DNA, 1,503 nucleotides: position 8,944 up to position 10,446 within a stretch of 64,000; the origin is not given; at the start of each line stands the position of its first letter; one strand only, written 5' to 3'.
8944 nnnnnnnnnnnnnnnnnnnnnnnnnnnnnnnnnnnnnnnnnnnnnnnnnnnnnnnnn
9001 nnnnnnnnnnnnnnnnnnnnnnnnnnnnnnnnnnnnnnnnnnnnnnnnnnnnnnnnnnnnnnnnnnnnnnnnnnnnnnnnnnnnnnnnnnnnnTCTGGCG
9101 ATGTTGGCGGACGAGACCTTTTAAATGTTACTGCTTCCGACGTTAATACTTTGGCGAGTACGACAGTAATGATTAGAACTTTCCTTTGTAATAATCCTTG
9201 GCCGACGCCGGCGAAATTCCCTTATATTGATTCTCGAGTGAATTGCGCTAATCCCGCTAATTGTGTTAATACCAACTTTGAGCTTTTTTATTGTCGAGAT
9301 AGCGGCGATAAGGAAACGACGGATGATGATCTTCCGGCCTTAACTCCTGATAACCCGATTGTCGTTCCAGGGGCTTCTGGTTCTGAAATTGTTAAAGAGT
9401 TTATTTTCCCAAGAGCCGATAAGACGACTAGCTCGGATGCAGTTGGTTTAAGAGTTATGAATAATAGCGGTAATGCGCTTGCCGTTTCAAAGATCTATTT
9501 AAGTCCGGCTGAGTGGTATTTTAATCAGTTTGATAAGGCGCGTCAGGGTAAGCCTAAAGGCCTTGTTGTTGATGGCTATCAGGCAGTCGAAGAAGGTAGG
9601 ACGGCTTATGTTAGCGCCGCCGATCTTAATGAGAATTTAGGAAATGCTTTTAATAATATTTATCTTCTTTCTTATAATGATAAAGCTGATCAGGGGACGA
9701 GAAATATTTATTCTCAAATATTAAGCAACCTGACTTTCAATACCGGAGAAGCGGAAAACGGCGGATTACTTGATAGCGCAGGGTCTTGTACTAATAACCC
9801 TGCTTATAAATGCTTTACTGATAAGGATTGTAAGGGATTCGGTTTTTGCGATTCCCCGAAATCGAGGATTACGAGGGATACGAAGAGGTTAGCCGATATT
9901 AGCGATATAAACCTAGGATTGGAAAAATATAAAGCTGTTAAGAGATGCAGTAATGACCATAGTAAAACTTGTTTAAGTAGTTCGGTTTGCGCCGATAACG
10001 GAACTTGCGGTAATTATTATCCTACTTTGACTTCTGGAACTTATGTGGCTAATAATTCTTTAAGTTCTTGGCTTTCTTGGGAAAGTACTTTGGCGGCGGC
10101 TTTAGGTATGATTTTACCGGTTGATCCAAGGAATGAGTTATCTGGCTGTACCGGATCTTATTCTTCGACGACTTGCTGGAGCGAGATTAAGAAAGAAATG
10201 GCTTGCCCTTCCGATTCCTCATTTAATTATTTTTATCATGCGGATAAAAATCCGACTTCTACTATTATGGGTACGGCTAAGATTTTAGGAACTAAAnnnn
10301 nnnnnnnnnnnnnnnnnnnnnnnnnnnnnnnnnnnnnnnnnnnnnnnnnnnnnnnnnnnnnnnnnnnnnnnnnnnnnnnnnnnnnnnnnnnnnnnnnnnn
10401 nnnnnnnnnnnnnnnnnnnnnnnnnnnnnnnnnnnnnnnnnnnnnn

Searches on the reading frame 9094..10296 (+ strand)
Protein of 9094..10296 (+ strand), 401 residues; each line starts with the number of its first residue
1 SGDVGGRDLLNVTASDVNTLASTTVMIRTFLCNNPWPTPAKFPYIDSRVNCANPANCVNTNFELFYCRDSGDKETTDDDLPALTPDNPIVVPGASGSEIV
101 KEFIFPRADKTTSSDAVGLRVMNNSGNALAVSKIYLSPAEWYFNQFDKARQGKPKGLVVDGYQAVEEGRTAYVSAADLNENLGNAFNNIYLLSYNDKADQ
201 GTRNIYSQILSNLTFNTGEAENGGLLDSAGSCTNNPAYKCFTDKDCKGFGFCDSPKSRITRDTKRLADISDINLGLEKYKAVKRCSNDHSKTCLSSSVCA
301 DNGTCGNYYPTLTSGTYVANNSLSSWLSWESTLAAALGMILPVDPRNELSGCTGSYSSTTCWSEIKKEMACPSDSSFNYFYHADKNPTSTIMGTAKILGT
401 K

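Call 53: find_homologous_proteins(query=window:9094-10296:+, max_evalue=0.001)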
Query window:9094-10296:+ (401 aa): 3 proteins with E <= 0.001 among 4909 candidates.
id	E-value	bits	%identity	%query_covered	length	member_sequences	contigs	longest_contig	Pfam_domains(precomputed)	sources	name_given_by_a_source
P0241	8.2e-34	135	34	69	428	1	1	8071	-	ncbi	-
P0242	2.8e-22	97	29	65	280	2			-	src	-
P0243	3.7e-10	57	29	63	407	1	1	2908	-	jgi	jgi:hypothetical protein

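Call 71: search_protein_families(library=pfam, proteins=[window:9094-10296:+, P0241, P0242], max_evalue=10)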
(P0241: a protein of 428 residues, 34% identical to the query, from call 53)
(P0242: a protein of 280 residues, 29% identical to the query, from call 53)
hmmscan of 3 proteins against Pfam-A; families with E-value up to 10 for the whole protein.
window:9094-10296:+ (401 aa): 0 families

P0241 (428 aa): 2 families
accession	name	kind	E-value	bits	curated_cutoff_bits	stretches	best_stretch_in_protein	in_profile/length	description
PF08334.16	T2SSG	-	0.016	15.7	21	1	179-245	12-72/108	Type II secretion system (T2SS), protein G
PF04706.18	Dickkopf_N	-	0.24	12.2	25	1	155-171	1-17/51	Dickkopf N-terminal cysteine-rich region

P0242 (280 aa): 3 families
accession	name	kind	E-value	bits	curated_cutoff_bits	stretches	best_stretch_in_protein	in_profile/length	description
PF03571.21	Peptidase_M49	-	0.09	11.6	21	1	166-269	314-409/548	Peptidase family M49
PF01724.21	DUF29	-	0.12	13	22.5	1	112-168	43-98/138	Domain of unknown function DUF29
PF25523.1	Ig_RIMBP2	-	0.12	12.8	27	1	40-91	4-54/105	RIMBP2-like, immunoglobulin-like domain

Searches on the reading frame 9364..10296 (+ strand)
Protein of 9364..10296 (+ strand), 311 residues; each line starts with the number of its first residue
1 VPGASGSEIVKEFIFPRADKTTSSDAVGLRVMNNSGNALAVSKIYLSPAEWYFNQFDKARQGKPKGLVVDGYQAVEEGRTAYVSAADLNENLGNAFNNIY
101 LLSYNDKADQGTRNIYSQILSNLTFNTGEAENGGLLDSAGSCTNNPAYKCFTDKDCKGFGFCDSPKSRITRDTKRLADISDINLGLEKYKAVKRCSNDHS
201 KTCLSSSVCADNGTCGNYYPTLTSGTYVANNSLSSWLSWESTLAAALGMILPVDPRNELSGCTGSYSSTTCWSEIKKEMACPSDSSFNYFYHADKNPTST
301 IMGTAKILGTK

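Call 68: predict_structure(alignment_id=A4)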
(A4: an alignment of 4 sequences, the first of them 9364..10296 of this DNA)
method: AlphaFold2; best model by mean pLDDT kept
length: 311 residues; sequences in the alignment: 4
mean_pLDDT: 36.6   pTM: 0.28
mean pLDDT of the five models: 36.6, 36.3, 34.6, 30.3, 28.6
residues with pLDDT >= 90: 0; 70-90: 0; 50-70: 4; < 50: 307
segments of 3 or more residues with pLDDT < 50: 1-50, 55-99, 101-311
pLDDT, mean of each block of 10 residues (from residue 1): 27 29 36 39 43 45 37 40 44 41 38 44 35 37 39 37 37 38 44 43 44 40 29 30 34 33 36 30 31 29 27 33
secondary structure, 60 per line:
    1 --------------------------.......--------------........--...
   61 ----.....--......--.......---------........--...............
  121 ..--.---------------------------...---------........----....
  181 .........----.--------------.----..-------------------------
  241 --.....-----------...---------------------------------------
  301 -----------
elements in order: E27-33 H48-55 E65-69 E72-77 E80-86 E96-103 H106-122 H165-172 H179-189 H243-247

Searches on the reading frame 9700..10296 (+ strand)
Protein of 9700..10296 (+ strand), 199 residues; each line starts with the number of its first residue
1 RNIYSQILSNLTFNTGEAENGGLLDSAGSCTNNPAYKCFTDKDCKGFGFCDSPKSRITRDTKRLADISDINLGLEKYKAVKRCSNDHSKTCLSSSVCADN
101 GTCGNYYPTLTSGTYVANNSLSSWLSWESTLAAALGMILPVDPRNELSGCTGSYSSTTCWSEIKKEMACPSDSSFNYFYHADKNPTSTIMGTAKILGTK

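Call 71: search_protein_families(library=pfam, proteins=[window:9700-10296:+], max_evalue=10)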
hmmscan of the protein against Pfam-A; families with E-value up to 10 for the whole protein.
window:9700-10296:+ (199 aa): 1 family
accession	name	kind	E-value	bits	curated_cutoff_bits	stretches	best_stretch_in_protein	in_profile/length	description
PF04706.18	Dickkopf_N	-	0.22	12.3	25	1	37-55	1-19/51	Dickkopf N-terminal cysteine-rich region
